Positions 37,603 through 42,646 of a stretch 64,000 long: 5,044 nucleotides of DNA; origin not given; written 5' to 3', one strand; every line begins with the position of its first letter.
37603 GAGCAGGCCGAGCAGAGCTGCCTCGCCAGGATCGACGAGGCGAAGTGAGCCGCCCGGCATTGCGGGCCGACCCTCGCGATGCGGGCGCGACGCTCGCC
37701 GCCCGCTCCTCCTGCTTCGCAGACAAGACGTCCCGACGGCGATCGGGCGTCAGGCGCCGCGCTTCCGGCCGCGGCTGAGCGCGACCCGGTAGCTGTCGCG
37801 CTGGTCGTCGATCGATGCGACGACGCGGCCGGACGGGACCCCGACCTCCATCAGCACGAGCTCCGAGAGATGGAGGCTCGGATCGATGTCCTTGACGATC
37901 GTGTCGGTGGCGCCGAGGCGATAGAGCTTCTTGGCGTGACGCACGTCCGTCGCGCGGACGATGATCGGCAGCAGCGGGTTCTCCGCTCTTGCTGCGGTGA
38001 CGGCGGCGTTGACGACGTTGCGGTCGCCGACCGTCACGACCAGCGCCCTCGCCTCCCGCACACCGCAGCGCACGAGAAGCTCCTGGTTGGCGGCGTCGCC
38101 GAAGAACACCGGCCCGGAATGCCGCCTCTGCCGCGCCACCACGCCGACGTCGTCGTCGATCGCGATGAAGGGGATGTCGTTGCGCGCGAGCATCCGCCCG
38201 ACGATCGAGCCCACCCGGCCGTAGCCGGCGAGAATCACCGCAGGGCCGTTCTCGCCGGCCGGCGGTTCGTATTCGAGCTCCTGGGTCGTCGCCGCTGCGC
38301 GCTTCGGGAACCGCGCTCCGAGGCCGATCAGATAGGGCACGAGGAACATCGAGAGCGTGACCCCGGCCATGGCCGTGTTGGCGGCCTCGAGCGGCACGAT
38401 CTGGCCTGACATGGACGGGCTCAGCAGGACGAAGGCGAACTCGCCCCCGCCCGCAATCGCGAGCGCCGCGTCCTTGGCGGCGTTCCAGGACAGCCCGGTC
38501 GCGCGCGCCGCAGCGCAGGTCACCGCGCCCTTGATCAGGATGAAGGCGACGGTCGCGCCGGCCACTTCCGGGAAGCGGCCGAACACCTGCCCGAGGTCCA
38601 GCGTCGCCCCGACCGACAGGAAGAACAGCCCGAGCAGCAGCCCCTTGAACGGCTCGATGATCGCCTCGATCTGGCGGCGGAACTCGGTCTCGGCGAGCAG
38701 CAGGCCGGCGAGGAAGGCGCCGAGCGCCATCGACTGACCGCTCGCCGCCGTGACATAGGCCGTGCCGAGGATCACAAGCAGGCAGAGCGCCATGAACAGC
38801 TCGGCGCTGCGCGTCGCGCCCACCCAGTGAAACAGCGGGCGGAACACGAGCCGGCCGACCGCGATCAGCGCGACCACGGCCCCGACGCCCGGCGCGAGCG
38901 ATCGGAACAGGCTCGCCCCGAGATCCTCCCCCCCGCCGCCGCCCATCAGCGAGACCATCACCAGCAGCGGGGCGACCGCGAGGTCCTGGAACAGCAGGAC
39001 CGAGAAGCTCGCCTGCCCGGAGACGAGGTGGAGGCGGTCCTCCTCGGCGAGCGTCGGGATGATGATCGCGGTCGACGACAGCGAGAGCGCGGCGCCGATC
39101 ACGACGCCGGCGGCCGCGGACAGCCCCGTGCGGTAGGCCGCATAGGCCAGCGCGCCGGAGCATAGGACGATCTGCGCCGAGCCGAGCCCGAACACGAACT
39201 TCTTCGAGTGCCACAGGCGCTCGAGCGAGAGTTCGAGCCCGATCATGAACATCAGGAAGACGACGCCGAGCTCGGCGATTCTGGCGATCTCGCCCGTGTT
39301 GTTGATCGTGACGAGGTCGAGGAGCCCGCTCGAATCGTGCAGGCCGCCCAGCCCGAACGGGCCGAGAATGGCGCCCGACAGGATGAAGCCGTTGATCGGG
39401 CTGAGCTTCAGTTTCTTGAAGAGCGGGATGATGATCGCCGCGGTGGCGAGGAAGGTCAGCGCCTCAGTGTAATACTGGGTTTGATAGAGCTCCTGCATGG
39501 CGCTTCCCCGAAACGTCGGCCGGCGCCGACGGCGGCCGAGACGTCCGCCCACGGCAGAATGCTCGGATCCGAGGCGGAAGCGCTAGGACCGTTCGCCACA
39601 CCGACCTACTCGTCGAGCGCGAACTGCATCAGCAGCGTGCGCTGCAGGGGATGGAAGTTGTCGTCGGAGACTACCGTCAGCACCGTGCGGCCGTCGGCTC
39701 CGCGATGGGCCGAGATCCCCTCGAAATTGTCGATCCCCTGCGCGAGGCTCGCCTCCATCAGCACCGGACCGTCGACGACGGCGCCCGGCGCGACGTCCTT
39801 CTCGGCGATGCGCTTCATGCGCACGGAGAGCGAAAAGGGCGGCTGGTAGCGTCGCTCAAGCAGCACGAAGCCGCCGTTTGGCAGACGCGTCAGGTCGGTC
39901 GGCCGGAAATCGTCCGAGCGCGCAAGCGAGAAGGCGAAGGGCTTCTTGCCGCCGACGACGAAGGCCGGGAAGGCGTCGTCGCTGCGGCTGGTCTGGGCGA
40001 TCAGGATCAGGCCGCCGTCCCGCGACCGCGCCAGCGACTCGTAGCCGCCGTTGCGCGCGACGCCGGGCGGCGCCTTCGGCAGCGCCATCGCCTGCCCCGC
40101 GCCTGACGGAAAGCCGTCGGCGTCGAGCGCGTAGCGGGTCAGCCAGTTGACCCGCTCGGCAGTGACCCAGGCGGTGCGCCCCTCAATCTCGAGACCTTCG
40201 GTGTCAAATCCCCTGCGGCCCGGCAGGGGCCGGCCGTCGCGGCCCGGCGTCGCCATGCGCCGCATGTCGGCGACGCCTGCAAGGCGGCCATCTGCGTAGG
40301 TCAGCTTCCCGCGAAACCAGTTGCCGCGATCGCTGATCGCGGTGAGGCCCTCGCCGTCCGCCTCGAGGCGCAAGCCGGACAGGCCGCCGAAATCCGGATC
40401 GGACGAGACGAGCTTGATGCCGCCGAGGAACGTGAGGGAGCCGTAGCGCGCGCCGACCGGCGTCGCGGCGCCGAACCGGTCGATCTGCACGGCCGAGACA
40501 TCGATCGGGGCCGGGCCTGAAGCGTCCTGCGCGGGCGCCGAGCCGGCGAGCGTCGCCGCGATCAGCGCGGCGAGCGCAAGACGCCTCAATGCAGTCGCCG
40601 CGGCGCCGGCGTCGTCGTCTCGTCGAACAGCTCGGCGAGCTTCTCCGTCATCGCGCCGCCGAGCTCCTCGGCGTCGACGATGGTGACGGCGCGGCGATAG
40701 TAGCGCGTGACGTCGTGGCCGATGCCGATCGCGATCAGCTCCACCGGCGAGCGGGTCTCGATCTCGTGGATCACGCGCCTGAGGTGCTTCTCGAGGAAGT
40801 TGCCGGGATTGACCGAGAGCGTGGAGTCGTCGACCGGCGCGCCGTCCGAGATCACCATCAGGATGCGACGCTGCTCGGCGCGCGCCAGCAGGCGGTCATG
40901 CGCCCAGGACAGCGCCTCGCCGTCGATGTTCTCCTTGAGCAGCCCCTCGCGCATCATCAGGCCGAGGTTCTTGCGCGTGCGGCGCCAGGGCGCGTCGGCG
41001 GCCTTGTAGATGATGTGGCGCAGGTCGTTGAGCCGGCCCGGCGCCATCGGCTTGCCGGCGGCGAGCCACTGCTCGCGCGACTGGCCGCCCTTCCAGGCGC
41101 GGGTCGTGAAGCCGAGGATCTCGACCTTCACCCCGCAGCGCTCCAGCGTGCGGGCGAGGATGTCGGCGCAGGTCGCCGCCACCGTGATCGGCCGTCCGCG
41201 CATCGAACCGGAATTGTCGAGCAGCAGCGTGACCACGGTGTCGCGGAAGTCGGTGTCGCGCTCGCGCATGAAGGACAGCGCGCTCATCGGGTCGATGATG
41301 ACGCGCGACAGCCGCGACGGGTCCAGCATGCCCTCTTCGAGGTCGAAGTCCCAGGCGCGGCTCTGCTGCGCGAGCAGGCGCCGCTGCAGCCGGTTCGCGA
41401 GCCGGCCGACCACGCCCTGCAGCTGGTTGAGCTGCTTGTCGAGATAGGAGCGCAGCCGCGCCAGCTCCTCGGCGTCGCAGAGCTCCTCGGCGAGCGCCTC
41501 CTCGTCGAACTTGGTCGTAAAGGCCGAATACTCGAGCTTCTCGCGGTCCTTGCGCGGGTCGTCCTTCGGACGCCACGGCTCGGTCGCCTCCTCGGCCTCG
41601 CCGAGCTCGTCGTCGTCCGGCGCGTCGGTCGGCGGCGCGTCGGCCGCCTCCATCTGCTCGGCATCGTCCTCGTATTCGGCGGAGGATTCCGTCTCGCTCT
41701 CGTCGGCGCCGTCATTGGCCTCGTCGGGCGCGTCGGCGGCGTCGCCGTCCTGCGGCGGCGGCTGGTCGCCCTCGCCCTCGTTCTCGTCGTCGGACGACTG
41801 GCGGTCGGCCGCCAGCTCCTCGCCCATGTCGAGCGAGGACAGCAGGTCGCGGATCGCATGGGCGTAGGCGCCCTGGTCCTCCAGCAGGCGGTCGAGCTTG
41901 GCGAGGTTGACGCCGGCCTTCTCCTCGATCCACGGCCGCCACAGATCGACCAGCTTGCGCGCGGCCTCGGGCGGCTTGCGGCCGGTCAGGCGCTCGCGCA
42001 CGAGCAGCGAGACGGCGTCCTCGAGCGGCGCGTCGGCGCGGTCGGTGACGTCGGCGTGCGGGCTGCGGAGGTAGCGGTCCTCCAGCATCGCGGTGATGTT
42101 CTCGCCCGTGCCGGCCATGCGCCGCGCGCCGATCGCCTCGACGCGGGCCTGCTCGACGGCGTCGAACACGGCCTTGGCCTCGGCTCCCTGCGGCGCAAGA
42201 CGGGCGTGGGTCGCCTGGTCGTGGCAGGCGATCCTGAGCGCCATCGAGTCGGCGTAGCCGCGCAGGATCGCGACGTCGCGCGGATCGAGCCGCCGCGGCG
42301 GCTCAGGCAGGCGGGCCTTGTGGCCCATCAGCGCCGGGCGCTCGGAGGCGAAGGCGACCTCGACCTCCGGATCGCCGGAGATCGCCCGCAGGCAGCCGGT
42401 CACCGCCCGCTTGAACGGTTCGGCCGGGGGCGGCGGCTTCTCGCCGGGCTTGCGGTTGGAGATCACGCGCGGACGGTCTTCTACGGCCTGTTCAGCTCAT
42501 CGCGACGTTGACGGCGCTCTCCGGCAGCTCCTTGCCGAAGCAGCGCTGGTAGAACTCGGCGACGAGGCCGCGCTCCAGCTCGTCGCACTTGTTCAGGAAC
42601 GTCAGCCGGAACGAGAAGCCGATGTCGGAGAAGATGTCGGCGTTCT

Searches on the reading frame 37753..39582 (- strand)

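Call 28: search_protein_families(library=pfam, proteins=[window:37753-39582:-], max_evalue=0.00001)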
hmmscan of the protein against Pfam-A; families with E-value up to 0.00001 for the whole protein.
window:37753-39582:- (610 aa): 2 families
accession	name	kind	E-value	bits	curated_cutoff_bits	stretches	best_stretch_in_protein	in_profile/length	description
PF00999.27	Na_H_Exchanger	-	1.6e-48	165.9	26.2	1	47-415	3-370/375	Sodium/hydrogen exchanger, transmembrane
PF02254.24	TrkA_N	-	5.3e-23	82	23.8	1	449-562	1-114/116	TrkA-N domain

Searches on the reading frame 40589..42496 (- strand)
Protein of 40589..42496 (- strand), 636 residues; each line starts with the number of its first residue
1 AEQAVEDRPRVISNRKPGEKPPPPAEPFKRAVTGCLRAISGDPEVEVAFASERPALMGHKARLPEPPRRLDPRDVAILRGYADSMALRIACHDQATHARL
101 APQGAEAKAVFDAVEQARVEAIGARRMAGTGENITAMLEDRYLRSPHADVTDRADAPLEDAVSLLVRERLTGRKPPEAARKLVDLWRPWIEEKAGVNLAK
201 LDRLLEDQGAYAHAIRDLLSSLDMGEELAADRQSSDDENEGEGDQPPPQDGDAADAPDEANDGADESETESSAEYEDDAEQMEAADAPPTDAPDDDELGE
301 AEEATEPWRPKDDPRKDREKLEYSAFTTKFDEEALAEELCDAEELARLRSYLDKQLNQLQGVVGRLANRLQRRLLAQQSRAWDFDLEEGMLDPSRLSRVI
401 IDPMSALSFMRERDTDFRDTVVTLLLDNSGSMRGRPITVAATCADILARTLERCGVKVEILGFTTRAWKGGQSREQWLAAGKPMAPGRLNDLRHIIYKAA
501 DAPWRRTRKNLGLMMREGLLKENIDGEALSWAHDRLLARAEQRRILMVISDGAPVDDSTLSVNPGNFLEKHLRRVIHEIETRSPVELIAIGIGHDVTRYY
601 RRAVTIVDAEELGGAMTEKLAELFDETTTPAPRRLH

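Call 28: search_protein_families(library=pfam, proteins=[window:40589-42496:-], max_evalue=0.00001)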
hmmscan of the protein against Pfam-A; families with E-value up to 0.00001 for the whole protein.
window:40589-42496:- (636 aa): 2 families
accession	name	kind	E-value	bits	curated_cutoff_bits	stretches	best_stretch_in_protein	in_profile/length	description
PF11775.14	CobT_C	-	1.6e-114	381.5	21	1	408-625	1-219/220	Cobalamin biosynthesis protein CobT VWA domain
PF06213.17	CobT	-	7.9e-98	327.8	26.1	1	24-291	3-273/276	Cobalamin biosynthesis protein CobT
